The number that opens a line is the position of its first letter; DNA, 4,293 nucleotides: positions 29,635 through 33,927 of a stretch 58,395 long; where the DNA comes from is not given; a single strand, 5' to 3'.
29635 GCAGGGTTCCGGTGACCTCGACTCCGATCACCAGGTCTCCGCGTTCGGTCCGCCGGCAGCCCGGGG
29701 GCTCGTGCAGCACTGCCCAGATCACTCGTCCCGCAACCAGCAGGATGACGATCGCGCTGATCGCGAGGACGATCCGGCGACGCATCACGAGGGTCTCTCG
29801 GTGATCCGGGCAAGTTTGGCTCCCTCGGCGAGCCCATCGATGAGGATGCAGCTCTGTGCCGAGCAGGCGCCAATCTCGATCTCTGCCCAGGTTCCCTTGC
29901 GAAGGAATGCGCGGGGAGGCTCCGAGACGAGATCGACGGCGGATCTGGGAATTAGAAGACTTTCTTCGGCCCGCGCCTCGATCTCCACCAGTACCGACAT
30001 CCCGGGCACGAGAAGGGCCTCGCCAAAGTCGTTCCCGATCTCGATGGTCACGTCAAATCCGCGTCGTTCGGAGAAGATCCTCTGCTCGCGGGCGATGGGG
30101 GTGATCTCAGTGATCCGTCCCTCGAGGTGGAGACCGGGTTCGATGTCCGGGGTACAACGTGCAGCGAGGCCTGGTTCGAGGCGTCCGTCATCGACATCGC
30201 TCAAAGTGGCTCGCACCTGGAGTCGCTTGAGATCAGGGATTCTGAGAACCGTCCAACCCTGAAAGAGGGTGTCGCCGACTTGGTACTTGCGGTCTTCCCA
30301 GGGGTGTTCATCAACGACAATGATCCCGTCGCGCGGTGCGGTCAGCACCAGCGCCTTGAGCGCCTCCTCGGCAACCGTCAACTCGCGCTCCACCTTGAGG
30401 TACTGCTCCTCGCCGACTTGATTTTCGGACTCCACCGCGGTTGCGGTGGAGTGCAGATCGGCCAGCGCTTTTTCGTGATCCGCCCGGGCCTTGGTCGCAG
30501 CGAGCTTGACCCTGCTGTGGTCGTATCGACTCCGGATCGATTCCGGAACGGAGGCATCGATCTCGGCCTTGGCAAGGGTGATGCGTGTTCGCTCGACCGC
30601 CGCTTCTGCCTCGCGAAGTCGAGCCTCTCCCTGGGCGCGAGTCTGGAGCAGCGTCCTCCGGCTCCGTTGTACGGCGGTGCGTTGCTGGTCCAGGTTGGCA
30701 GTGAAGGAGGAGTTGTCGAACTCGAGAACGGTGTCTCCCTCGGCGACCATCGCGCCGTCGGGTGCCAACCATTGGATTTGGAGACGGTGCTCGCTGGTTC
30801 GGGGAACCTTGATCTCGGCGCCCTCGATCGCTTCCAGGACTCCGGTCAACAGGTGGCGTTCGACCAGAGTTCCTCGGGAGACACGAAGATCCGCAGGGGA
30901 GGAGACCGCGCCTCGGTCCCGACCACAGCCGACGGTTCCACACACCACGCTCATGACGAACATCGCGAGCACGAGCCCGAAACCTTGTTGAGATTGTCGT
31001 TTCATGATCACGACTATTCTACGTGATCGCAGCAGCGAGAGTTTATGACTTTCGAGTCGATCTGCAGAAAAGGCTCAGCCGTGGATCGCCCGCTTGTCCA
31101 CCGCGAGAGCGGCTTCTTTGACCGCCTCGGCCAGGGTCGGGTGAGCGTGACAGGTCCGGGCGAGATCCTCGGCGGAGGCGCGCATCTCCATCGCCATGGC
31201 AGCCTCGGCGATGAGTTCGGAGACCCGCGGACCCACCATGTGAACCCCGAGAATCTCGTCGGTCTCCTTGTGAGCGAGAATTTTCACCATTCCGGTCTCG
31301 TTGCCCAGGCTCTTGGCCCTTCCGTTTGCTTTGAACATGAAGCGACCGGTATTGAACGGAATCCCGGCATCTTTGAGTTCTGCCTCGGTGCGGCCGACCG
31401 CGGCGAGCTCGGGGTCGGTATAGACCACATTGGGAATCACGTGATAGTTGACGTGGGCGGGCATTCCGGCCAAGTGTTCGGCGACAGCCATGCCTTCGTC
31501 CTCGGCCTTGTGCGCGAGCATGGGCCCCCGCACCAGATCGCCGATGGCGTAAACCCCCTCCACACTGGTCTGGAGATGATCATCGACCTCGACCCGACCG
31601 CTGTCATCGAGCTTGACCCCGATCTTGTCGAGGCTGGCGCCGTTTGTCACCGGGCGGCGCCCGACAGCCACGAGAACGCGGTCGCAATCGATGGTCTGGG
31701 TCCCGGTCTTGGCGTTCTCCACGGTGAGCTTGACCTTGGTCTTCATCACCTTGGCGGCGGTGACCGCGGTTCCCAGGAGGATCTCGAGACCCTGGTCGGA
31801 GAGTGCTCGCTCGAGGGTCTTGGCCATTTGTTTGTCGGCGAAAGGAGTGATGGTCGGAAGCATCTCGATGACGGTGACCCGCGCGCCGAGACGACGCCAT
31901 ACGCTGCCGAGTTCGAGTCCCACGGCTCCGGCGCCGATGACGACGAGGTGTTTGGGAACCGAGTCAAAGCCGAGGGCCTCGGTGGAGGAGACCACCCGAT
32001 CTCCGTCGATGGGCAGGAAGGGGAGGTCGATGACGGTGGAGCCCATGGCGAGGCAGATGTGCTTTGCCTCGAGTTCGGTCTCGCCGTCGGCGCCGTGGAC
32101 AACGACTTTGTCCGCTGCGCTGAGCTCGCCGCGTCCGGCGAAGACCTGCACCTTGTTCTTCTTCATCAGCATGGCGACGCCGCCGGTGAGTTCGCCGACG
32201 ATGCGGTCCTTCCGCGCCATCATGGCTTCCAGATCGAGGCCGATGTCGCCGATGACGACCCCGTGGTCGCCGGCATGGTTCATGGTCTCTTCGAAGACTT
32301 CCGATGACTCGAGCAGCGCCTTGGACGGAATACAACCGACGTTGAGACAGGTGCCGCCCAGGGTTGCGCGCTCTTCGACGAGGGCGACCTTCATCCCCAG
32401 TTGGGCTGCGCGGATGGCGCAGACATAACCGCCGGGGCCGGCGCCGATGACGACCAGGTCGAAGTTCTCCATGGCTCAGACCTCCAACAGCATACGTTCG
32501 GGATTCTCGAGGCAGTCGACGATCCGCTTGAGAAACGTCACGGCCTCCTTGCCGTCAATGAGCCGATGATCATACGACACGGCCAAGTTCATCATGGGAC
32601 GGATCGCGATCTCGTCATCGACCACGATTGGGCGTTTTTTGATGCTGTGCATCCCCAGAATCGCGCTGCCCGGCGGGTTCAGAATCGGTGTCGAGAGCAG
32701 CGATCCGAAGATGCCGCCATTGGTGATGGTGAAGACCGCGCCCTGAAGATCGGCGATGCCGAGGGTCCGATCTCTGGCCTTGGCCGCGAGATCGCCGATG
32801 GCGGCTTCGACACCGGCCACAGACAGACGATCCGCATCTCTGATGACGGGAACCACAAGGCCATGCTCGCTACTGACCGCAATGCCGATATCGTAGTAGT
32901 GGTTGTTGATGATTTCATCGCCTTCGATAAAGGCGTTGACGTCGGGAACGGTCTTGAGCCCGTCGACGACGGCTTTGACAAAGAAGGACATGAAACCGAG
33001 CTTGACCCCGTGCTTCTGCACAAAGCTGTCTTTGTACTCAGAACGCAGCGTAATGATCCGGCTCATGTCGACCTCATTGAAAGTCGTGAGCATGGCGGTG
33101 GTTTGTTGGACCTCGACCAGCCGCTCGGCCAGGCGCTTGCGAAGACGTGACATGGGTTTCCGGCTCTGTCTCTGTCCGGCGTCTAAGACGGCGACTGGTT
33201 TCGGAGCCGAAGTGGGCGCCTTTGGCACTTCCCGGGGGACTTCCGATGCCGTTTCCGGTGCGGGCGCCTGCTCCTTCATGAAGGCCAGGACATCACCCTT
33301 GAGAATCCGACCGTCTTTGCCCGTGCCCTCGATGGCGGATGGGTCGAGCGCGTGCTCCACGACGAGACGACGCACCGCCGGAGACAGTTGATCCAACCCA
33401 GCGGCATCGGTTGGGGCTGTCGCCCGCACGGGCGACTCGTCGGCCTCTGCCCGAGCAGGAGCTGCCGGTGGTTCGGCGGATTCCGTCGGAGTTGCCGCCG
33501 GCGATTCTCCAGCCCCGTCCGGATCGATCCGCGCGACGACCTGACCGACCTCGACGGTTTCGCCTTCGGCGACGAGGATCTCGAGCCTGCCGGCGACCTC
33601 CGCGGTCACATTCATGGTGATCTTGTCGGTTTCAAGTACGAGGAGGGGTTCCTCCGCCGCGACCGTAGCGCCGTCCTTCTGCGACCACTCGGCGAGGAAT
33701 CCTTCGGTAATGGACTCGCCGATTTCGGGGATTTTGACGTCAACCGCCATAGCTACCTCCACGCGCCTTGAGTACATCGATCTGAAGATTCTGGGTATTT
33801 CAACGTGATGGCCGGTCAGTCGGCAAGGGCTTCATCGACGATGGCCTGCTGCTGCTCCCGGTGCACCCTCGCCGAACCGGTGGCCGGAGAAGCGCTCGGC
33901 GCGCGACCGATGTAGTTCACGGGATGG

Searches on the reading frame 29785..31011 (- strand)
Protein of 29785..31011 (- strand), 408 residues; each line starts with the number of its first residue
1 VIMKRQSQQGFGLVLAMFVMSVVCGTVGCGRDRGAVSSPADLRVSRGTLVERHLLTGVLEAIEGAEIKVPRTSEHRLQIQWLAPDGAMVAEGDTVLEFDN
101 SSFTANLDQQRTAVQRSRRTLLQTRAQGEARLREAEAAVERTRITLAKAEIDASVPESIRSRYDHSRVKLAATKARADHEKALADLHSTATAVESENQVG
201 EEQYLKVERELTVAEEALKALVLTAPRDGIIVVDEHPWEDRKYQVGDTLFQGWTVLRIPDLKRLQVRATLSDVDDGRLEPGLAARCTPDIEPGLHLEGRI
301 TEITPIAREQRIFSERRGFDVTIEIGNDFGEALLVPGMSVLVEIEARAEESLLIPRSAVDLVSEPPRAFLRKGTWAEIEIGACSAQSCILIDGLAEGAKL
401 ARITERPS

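Call 66: search_protein_families(library=pfam, proteins=[window:29785-31011:-], max_evalue=0.00001)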
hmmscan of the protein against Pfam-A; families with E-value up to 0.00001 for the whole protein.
window:29785-31011:- (408 aa): 1 family
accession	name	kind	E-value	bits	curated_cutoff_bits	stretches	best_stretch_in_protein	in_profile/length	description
PF13437.12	HlyD_3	-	2e-06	28.9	22.2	1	222-309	1-82/106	HlyD family secretion protein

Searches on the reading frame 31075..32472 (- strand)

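Call 66: search_protein_families(library=pfam, proteins=[window:31075-32472:-], max_evalue=0.00001)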
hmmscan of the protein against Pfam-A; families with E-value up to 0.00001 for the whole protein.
window:31075-32472:- (465 aa): 11 families
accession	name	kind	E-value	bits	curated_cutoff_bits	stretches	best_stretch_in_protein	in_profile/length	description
PF07992.20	Pyr_redox_2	-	3.3e-74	250.4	26.1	1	4-327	1-291/291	Pyridine nucleotide-disulphide oxidoreductase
PF02852.28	Pyr_redox_dim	-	2.1e-40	137.8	25.3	1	346-455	1-110/110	Pyridine nucleotide-disulphide oxidoreductase, dimerisation domain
PF00070.33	Pyr_redox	-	3.9e-24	85.4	22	1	175-251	1-79/82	Pyridine nucleotide-disulphide oxidoreductase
PF12831.13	FAD_oxidored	-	4.5e-11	43.1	27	1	5-44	1-40/416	FAD dependent oxidoreductase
PF13738.12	Pyr_redox_3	-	1.7e-10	41.1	30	1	132-311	121-305/305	Pyridine nucleotide-disulphide oxidoreductase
PF13450.12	NAD_binding_8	-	1.8e-10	41.4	21.9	1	8-43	1-36/68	NAD(P)-binding Rossmann-like domain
PF00890.30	FAD_binding_2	-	1.9e-09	37.7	20.4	1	5-41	1-37/414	FAD binding domain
PF03486.20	HI0933_like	-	6.5e-09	36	50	0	5-39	2-36/244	HI0933-like protein Rossmann domain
PF01134.28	GIDA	-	1.3e-08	34.7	22.1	1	5-79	1-72/391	Glucose inhibited division protein A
PF01266.30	DAO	-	6.4e-07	29.6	27.9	0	5-41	1-38/353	FAD dependent oxidoreductase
PF01946.23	Thi4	-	4.9e-06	26.4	26.2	0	4-52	18-67/235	Thi4 family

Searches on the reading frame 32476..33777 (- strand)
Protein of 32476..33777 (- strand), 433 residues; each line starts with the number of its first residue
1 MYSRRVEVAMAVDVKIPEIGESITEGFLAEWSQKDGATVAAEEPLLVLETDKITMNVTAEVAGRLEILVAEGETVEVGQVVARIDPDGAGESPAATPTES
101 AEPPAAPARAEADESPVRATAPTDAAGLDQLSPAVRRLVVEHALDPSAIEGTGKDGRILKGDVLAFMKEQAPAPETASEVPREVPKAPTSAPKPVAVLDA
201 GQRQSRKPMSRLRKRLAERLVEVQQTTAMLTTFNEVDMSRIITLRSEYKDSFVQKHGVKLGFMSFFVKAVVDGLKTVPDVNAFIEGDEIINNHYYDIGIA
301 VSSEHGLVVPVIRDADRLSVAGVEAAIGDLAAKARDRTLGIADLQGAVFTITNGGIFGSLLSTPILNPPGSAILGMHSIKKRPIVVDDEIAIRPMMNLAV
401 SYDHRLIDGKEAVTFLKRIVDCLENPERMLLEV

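Call 66: search_protein_families(library=pfam, proteins=[window:32476-33777:-], max_evalue=0.00001)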
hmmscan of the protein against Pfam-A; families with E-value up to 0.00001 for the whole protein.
window:32476-33777:- (433 aa): 3 families
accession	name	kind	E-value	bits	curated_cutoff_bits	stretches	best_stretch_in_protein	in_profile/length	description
PF00198.28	2-oxoacid_dh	-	1.4e-80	270.5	23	1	203-431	3-232/232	2-oxoacid dehydrogenases acyltransferase (catalytic domain)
PF00364.28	Biotin_lipoyl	-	9.6e-19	67.4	22.1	1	13-84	2-73/73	Biotin-requiring enzyme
PF02817.22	E3_binding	-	6.5e-12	45.9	23.7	1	131-164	3-36/36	e3 binding domain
